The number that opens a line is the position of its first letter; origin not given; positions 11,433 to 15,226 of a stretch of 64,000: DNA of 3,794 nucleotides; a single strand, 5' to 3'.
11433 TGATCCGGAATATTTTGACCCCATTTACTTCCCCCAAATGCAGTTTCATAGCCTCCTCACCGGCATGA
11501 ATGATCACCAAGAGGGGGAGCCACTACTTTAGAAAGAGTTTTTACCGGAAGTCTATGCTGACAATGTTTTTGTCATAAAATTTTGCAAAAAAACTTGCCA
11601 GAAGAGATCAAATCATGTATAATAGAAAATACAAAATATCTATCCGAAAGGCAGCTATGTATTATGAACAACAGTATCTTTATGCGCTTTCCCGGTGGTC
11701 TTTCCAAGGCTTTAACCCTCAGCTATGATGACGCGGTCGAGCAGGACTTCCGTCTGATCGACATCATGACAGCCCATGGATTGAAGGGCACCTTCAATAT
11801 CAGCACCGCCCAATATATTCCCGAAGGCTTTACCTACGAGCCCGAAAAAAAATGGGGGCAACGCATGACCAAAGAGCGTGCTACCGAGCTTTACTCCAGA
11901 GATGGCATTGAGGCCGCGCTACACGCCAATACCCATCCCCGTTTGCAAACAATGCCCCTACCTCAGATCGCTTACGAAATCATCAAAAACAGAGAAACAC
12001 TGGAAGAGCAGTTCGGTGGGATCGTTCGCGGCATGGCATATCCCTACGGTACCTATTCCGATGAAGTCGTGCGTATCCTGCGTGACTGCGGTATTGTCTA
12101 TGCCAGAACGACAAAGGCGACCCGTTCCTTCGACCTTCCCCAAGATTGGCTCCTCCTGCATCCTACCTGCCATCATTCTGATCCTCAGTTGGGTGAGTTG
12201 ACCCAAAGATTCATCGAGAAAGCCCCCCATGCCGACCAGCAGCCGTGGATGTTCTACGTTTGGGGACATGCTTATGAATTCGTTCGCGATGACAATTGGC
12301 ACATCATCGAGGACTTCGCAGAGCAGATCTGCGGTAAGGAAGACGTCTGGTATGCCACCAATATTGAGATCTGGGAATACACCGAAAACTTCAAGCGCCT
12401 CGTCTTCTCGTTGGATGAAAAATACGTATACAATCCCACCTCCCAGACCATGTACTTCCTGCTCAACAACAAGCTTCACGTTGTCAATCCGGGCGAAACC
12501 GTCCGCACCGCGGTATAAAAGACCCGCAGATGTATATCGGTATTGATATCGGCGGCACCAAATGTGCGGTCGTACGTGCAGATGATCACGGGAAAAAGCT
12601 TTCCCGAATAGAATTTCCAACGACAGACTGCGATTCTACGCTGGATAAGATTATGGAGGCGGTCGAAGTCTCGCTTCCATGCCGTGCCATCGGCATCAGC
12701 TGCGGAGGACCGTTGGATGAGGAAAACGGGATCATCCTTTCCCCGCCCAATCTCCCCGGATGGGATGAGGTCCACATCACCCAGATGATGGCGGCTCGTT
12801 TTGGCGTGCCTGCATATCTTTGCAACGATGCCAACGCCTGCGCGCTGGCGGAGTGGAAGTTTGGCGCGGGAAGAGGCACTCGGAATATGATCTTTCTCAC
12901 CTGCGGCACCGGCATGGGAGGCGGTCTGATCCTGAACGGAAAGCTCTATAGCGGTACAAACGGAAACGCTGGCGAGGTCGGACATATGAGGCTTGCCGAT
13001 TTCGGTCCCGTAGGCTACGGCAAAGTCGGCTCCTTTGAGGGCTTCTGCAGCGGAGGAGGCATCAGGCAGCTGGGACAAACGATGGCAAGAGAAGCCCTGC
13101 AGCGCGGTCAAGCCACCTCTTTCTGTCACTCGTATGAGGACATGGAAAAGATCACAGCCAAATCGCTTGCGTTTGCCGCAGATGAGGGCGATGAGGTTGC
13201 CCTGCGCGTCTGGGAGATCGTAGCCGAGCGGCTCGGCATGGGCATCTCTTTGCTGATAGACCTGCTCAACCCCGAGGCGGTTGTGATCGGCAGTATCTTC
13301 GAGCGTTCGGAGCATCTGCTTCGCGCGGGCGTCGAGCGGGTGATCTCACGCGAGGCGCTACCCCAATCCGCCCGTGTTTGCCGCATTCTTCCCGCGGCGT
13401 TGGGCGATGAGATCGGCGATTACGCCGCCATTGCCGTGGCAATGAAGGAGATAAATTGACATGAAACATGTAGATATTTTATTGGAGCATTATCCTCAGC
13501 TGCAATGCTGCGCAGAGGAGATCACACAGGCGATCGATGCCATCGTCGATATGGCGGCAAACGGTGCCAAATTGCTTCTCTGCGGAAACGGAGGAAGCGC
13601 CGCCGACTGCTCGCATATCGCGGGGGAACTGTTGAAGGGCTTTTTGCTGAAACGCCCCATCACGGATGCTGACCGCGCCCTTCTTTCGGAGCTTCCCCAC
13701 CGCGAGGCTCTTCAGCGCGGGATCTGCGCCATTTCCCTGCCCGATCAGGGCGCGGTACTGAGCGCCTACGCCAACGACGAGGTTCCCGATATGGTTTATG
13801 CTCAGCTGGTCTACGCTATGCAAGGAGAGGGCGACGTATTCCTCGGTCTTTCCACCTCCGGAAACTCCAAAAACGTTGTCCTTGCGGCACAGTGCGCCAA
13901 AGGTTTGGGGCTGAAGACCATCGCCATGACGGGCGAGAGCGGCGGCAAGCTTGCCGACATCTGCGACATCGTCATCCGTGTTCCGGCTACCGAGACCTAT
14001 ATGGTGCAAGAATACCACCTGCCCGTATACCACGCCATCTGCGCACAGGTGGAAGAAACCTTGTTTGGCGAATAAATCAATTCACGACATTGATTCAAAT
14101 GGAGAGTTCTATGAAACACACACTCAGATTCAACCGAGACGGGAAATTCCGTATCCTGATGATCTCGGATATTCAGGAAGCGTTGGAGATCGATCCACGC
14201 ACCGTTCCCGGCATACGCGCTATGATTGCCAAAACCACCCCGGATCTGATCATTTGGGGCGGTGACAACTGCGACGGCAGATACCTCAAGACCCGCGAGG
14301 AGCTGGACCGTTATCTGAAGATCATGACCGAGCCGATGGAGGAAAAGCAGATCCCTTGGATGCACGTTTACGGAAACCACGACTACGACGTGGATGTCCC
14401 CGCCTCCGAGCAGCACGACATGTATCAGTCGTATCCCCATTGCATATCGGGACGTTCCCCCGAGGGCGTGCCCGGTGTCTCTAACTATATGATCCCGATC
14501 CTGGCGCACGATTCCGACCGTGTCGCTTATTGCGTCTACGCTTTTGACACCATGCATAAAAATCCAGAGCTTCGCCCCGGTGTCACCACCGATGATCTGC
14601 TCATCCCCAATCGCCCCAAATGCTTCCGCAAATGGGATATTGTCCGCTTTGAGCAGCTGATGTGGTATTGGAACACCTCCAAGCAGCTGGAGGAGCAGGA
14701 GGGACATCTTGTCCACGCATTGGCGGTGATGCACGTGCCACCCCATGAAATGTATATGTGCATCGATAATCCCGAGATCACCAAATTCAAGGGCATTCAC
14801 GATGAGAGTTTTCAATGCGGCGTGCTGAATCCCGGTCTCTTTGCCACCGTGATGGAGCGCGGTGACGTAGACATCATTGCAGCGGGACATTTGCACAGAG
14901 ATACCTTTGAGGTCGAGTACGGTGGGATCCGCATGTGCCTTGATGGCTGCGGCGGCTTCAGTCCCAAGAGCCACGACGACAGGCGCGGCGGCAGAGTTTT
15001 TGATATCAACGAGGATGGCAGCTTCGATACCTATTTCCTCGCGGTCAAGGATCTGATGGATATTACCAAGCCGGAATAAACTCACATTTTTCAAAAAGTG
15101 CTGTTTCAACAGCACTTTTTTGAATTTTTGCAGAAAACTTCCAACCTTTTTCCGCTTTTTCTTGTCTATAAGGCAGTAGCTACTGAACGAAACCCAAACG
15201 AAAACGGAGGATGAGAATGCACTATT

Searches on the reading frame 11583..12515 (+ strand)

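Call 6: search_protein_families(library=pfam, proteins=[window:11583-12515:+], max_evalue=0.01)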
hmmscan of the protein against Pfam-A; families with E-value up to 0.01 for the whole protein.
window:11583-12515:+ (311 aa): 2 families
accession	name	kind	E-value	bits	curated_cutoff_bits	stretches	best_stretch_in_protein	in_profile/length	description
PF01522.26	Polysacc_deac_1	-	7.2e-16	58.7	23.1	1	42-173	7-123/124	Polysaccharide deacetylase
PF03065.20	Glyco_hydro_57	-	0.00061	19.6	21.2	1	84-176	79-171/291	Glycosyl hydrolase family 57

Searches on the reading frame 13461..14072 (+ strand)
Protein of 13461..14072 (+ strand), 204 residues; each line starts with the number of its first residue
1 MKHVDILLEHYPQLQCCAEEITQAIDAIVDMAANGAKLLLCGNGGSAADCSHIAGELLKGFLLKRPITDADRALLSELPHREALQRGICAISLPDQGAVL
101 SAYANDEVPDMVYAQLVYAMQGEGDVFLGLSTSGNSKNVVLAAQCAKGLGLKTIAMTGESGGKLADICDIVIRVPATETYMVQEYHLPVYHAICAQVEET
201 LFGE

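Call 6: search_protein_families(library=pfam, proteins=[window:13461-14072:+], max_evalue=0.01)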
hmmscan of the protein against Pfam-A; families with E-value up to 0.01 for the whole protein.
window:13461-14072:+ (204 aa): 2 families
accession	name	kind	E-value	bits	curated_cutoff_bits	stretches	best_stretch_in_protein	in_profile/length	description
PF13580.11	SIS_2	-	2.5e-19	70.1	27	1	18-158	18-138/138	SIS domain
PF01380.27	SIS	-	1.6e-09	38.1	25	1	117-183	47-116/131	SIS domain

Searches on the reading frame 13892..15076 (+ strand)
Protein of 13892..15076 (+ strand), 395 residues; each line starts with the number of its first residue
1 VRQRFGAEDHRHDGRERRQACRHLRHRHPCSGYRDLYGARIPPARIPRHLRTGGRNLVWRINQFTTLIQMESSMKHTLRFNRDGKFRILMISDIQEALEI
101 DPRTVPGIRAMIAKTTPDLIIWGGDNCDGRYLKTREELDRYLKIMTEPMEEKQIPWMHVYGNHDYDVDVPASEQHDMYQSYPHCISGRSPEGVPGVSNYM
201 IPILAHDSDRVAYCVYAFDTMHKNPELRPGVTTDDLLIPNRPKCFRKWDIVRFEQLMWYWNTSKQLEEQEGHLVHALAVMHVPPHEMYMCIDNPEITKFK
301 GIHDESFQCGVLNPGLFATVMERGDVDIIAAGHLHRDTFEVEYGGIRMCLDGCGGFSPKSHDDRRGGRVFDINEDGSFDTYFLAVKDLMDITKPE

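Call 6: search_protein_families(library=pfam, proteins=[window:13892-15076:+], max_evalue=0.01)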
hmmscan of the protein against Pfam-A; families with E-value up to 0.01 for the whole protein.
window:13892-15076:+ (395 aa): 1 family
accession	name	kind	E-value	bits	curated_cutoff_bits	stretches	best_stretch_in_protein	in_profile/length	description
PF00149.33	Metallophos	-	2.2e-11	45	21.5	1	86-336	1-190/191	Calcineurin-like phosphoesterase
